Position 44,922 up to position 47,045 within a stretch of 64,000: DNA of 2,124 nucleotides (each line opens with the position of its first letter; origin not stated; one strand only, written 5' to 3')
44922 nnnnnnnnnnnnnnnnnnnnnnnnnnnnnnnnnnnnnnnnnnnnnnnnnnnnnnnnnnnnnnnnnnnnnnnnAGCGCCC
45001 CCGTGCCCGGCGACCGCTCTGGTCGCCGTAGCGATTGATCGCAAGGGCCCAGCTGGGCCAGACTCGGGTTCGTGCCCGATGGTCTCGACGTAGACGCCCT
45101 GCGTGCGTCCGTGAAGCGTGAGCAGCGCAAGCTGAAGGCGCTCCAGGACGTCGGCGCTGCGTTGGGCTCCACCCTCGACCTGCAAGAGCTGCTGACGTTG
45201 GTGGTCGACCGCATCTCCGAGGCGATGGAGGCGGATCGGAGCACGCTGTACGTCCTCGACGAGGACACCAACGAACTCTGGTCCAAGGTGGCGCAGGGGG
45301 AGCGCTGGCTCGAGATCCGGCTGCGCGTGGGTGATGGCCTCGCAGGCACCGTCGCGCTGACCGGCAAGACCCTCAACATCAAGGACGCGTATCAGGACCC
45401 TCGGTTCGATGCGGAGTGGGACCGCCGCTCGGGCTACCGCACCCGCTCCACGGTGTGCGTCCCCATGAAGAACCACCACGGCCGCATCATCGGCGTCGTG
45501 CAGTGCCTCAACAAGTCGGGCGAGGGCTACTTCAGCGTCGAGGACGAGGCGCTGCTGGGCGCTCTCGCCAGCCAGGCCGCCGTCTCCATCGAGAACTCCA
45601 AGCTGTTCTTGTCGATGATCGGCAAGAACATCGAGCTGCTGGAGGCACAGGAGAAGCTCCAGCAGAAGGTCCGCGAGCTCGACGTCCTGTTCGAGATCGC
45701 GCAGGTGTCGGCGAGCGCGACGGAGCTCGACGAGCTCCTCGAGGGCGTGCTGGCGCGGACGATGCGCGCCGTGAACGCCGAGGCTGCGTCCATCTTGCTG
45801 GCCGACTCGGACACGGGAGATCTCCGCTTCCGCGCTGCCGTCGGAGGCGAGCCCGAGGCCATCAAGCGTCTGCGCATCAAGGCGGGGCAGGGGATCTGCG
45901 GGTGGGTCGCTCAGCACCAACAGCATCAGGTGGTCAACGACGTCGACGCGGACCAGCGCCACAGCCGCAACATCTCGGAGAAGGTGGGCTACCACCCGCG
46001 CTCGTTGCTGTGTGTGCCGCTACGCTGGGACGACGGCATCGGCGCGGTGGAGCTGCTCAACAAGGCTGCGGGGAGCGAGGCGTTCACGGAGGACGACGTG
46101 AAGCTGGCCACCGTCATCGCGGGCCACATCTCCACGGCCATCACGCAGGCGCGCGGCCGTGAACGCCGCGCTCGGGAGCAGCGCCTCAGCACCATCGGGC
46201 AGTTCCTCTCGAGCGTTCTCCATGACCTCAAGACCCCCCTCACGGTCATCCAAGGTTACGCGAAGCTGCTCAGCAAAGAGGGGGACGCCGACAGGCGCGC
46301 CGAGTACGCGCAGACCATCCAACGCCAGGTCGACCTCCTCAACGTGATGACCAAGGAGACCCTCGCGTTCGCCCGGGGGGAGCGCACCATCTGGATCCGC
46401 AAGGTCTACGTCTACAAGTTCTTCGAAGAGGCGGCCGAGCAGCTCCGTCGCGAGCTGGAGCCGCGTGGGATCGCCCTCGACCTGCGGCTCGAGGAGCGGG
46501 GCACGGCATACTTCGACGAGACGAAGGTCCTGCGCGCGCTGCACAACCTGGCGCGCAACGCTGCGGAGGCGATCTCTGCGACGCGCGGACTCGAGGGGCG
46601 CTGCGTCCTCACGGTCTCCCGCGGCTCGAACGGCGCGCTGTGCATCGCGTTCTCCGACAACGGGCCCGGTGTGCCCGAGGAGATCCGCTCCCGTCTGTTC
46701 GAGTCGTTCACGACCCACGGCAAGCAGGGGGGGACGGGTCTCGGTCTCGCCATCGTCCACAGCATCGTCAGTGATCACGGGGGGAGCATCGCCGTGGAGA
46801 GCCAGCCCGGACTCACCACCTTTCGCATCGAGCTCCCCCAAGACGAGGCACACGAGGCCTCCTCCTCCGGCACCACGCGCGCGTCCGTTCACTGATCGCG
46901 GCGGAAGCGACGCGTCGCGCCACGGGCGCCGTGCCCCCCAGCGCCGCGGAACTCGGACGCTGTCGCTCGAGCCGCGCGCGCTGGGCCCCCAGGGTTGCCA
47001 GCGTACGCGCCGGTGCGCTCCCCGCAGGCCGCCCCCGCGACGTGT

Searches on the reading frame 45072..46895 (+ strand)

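Call 8: search_protein_families(library=pfam, proteins=[window:45072-46895:+], max_evalue=0.01)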
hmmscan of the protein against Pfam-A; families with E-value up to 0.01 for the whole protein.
window:45072-46895:+ (607 aa): 6 families
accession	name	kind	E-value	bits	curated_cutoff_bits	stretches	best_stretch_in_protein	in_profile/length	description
PF01590.32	GAF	-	2.6e-43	148.2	22.4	2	36-173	1-133/133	GAF domain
PF13185.12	GAF_2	-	3.1e-36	125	28.6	2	217-357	2-135/136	GAF domain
PF13492.12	GAF_3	-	2.4e-28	99.6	27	2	36-175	1-129/129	GAF domain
PF02518.31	HATPase_c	-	1.8e-22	80.3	26.4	1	482-591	2-110/111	Histidine kinase-, DNA gyrase B-, and HSP90-like ATPase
PF00512.31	HisKA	-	2.2e-15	56.9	26.9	1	376-437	3-64/66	His Kinase A (phospho-acceptor) domain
PF14501.12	HATPase_c_5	-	0.0069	16.7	22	0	486-589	6-102/102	GHKL domain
